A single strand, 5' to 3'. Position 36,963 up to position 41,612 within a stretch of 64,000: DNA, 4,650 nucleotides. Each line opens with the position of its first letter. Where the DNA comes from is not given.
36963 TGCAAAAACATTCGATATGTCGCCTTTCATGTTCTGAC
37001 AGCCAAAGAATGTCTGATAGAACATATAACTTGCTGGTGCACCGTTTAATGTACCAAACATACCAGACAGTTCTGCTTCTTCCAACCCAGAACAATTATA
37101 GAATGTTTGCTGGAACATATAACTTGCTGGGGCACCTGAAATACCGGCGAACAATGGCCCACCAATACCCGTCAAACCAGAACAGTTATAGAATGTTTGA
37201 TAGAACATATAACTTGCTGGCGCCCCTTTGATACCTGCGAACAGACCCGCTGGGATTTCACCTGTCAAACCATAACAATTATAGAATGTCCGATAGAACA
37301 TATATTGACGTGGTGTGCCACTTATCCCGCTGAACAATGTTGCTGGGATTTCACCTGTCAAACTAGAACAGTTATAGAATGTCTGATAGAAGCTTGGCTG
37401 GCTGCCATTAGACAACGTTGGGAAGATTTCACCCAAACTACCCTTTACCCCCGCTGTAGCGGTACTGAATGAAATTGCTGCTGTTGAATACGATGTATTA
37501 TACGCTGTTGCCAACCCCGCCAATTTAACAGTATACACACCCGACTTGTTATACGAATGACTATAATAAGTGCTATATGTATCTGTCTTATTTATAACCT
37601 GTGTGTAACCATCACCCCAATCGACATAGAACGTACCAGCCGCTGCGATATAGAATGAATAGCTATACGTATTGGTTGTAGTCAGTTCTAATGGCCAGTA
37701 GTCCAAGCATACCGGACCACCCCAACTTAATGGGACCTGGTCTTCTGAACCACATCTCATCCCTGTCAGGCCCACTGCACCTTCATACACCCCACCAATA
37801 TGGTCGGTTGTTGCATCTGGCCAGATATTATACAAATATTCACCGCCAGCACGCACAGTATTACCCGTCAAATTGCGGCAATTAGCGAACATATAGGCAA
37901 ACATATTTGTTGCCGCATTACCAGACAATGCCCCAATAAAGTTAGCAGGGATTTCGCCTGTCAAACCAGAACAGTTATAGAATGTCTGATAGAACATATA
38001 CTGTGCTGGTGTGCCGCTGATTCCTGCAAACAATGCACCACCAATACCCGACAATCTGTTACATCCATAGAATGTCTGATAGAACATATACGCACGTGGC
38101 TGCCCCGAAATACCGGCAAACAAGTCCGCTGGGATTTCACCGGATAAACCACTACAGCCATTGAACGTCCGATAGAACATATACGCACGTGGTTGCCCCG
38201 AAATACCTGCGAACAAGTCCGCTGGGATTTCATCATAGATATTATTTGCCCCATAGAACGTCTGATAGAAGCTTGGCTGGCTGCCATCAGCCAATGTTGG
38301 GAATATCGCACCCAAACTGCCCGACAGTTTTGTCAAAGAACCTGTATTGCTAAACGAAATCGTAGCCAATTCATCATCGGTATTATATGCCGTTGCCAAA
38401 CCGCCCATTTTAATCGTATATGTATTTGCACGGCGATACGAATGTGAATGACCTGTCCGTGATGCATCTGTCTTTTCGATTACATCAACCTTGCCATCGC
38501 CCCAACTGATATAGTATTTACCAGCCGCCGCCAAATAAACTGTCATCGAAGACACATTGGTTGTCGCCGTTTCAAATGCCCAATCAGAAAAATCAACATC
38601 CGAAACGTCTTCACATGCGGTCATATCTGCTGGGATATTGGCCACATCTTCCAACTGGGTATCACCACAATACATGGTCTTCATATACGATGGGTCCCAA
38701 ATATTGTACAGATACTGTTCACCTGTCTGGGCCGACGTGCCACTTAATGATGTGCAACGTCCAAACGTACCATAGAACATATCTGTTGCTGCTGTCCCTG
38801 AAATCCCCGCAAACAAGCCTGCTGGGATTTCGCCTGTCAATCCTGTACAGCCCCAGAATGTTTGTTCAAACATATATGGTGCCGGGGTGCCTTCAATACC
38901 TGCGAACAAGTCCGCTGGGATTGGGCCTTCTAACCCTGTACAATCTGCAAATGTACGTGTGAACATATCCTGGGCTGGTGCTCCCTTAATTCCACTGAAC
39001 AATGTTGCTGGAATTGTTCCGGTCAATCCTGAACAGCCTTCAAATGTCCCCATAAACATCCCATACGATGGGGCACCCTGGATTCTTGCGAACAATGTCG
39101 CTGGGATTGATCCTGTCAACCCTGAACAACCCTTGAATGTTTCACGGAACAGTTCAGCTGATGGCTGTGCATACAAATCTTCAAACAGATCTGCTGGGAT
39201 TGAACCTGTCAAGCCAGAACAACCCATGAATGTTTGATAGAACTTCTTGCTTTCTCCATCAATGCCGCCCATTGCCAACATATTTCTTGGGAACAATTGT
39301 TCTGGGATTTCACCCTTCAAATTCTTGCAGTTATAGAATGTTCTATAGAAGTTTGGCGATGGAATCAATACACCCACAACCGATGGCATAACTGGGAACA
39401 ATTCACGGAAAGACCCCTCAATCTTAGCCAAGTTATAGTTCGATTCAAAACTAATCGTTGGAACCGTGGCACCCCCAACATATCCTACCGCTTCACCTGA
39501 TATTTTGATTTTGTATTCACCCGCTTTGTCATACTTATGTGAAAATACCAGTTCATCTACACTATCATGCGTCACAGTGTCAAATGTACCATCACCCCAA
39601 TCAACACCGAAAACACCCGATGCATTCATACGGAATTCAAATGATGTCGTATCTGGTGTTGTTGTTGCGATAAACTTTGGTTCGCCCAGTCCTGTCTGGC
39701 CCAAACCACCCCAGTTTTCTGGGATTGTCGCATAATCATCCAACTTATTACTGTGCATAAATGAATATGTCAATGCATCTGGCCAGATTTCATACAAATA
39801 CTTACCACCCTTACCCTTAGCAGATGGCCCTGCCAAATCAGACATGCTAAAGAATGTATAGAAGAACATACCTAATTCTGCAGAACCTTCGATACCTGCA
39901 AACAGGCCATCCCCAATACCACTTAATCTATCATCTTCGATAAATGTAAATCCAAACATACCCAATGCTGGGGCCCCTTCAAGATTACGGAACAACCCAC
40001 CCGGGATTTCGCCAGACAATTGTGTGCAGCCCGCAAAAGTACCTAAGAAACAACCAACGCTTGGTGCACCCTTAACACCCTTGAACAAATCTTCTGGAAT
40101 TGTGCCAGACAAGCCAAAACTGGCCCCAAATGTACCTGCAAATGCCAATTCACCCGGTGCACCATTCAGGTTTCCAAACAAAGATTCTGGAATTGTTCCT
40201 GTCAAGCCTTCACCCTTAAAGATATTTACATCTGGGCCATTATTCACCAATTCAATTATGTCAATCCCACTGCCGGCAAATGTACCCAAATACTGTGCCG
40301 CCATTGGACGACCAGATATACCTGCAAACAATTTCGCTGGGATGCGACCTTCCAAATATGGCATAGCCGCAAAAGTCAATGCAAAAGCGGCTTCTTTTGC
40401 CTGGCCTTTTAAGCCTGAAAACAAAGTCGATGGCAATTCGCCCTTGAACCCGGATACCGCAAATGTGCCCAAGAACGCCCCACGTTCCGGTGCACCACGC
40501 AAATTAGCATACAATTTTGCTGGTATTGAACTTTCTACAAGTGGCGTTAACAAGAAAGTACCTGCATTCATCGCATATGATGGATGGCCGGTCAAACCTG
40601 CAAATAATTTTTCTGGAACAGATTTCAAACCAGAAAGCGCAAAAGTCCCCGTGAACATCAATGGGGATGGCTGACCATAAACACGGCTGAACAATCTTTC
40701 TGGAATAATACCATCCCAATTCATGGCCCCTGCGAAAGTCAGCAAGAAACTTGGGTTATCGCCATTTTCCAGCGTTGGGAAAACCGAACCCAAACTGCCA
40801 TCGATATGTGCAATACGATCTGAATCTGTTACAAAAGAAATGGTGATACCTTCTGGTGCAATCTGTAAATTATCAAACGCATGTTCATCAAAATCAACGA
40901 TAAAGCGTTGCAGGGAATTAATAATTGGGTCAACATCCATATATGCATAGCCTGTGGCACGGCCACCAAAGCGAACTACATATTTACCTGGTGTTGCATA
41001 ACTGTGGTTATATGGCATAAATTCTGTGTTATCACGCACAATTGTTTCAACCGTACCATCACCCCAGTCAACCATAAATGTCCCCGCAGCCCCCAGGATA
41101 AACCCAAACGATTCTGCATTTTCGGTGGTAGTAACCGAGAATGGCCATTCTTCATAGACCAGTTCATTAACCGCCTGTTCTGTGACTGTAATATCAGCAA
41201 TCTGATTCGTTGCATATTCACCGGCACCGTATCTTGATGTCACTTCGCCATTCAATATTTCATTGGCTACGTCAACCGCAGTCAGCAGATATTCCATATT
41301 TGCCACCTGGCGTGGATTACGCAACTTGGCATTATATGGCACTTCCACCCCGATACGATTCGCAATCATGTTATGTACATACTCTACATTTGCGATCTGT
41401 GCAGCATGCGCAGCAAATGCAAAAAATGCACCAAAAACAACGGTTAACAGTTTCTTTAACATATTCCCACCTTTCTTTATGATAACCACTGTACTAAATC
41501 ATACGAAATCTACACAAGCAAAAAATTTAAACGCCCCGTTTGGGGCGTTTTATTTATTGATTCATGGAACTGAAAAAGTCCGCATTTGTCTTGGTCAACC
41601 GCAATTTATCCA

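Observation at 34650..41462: The 2270-aa protein is five complete family units fused head-to-tail; the junctions retain the motif that ends stand-alone paralogs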

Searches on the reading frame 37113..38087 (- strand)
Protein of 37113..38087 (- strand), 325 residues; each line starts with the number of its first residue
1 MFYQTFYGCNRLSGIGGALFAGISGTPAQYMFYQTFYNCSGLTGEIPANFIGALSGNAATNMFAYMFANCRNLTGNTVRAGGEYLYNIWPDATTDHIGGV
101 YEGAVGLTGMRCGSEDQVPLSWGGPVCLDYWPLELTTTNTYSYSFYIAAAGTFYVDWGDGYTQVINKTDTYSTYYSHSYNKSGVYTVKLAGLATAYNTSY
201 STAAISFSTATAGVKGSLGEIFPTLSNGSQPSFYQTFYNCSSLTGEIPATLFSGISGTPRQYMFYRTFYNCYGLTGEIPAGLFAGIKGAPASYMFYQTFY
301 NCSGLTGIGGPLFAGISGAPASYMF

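Call 55: predict_structure(alignment_id=A2)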
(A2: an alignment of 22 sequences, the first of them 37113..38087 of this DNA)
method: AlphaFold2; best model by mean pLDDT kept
length: 325 residues; sequences in the alignment: 22
mean_pLDDT: 93.3   pTM: 0.86
mean pLDDT of the five models: 93.3, 93.1, 93.0, 92.4, 91.5
residues with pLDDT >= 90: 261; 70-90: 63; 50-70: 1; < 50: 0
segments of 3 or more residues with pLDDT < 50: none
pLDDT, mean of each block of 10 residues (from residue 1): 91 83 92 94 89 92 94 91 91 90 91 90 91 98 98 96 96 96 97 97 98 98 97 98 97 94 97 96 92 95 94 84 80
secondary structure, 60 per line:
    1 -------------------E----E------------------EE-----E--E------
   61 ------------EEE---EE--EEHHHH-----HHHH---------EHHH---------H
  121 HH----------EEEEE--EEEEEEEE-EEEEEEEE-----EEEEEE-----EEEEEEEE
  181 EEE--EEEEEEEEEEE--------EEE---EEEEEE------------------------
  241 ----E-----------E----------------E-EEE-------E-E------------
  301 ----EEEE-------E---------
elements in order: E73-75 H85-88 H94-97 E133-137 E140-147 E149-156 E162-167 E173-183 E186-196 E205-207 E211-216 E276-278 E305-308
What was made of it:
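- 36747..37718 (-): Unit 4, aa 1249-1572: linker GPVCLDY, PKD-like domain (WGDG at aa 1282), about 6 repeats, internal-type cap (................-G). The AF2 model of the junction (aa 1126-1450) has pLDDT 93.3 and pTM 0.86 (call 55).
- The AF2 model across junction 3-4 has pLDDT 93.3 and pTM 0.86, with linker pLDDT about 90 (call 55). The junction is predicted to be ordered and tightly packed, with pLDDT about 90 and pTM 0.86 (call 55).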

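Call 59: fold_search(model_id=the predicted structure, library=pdb)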
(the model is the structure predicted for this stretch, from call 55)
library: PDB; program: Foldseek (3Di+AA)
matches with E <= 10: 1126; with E <= 0.001: 0
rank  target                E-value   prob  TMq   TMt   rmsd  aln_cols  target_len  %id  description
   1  2i45_E                1.1e-01  0.10  0.06  0.15  12.6        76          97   16  Crystal structure of protein NMB1881 from Neisseria meningitidis (released 2006-09-19)
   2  2i45_D                1.5e-01  0.20  0.09  0.24  12.3        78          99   18  Crystal structure of protein NMB1881 from Neisseria meningitidis (released 2006-09-19)
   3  2i45_C                1.6e-01  0.12  0.10  0.19  11.3        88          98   18  Crystal structure of protein NMB1881 from Neisseria meningitidis (released 2006-09-19)
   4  2i45_J                1.8e-01  0.08  0.08  0.17  11.4        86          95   16  Crystal structure of protein NMB1881 from Neisseria meningitidis (released 2006-09-19)
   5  6xac                  2.0e-01  0.84  0.15  0.24   3.1        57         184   14  Galactose-bound structure of Marinomonas primoryensis PA14 carbohydrate-binding domain (released 2021-06-02)
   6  9e7m_Ja               2.0e-01  0.35  0.14  0.06   6.3        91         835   11  In situ cryoEM structure of bacteriophage Ur-lambda tail tip complex (released 2025-11-05)
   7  5azw_B                2.2e-01  0.15  0.11  0.27   8.6        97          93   11  Crystal structure of p24beta1 GOLD domain (released 2016-09-14)
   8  6x8a_A                2.4e-01  0.80  0.15  0.24   3.1        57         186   14  Sucrose-bound structure of Marinomonas primoryensis PA14 carbohydrate-binding domain (released 2021-06-02)
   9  6x7x                  2.5e-01  0.80  0.15  0.24   3.1        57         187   14  mannose-bound structure of Marinomonas primoryensis PA14 carbohydrate-binding domain (released 2021-06-02)
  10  6x8d                  2.6e-01  0.77  0.15  0.24   3.1        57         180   14  Arabinose-bound structure of Marinomonas primoryensis PA14 carbohydrate-binding domain (released 2021-06-02)
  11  6okt_H                2.6e-01  0.72  0.14  0.10   9.4        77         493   16  CDTb Double Heptamer Long Form Mask 1 Modeled from Cryo-EM Map Reconstructed using C7 Symmetry (released 2019-10-30)
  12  1x82                  2.6e-01  0.28  0.12  0.19  13.7        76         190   10  CRYSTAL STRUCTURE OF PHOSPHOGLUCOSE ISOMERASE FROM PYROCOCCUS FURIOSUS WITH BOUND 5-phospho-D-arabinonate (released 2004-10-12)
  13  4bif_A                2.6e-01  0.09  0.09  0.18  12.7        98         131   12  Biochemical and structural characterisation of a novel manganese- dependent hydroxynitrile lyase from bacteria (released 2013-09-11)
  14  7cz6                  2.8e-01  0.33  0.12  0.27   9.1        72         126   14  Protrusion structure of Omono River virus (released 2021-03-03)
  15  8oz8_A                2.8e-01  0.06  0.09  0.20  12.3        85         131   12  Crystal Structure of an Hydroxynitrile lyase variant (H96A) from Granulicella tundricola (released 2024-04-10)
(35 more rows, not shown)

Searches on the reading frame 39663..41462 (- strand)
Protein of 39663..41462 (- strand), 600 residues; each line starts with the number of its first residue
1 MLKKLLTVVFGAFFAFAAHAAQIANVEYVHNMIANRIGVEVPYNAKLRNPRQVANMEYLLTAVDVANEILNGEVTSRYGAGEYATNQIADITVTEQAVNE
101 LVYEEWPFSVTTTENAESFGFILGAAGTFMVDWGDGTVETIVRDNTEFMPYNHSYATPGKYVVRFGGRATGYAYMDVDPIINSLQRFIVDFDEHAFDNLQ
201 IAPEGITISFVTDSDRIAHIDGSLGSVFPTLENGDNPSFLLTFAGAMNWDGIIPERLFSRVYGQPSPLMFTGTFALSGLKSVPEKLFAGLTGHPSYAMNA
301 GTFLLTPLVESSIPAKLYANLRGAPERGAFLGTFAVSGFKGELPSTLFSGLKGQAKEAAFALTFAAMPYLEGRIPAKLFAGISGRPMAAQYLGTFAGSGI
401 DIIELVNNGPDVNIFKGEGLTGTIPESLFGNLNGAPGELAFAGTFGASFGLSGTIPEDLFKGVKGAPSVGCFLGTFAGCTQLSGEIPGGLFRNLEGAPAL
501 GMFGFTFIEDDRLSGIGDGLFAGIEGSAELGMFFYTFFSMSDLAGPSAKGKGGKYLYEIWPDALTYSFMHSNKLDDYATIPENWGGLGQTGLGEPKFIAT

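Call 80: find_related_loci(query=window:39663-41462:-, collection=metagenome_contigs, flank=10000)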
Query window:39663-41462:- (600 aa) in metagenome_contigs; peptide patterns used: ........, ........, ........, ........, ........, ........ (x = any residue, [..] = any of these).
165 stretches matched a pattern, but none encodes a relative of the query by tblastn (E <= 1e-3).

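Call 83: find_related_loci(query=A3, collection=metagenome_contigs, flank=10000)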
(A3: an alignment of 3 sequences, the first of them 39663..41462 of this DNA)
Query A3 (600 aa) in metagenome_contigs; peptide patterns used: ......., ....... (x = any residue, [..] = any of these).
217 stretches matched a pattern; 1 encode a relative of the query (tblastn E <= 1e-3); 1 distinct loci.
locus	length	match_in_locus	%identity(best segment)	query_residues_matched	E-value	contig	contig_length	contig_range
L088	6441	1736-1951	45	22-100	1e-11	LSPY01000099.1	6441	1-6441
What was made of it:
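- Tried and rejected: Two JGI metagenome scans returned nothing useful (calls 80, 83).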

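Call 84: find_homologous_proteins(query=window:39708-41462:-, max_evalue=1e-20)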
Query window:39708-41462:- (585 aa): 338 proteins with E <= 1e-20 among 8000 candidates; the best 120 are listed.
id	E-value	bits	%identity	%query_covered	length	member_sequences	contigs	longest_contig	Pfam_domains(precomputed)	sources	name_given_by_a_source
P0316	2.8e-191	655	39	100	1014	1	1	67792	PF18911.7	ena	-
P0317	1.4e-185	636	40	100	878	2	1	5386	PF18911.7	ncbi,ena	-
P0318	2.8e-183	629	41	57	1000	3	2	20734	-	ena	-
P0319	1.3e-182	627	40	82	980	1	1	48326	PF18911.7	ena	-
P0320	2.6e-179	616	43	100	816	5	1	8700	PF00801.27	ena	-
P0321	7.1e-176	604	40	97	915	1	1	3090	-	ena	-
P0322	1.4e-165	570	38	84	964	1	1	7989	PF00801.27,PF18911.7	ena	-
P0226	8.6e-163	561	37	93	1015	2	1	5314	-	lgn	-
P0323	1.9e-161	557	41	100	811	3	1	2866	-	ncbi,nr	ncbi:MAG: hypothetical protein IJE79_04000 [Alphaproteobacteria bacterium]|nr:hypothetical protein [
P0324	2.8e-157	543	39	83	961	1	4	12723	-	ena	-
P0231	4.4e-157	542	39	100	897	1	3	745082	PF00801.27,PF18911.7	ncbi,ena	-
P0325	2.2e-155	537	40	77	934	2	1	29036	PF00801.27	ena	-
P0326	5.5e-155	535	33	100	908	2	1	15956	-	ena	-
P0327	1.6e-154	534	39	100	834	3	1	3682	-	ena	-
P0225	1.4e-146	508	39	69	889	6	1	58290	PF00801.27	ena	-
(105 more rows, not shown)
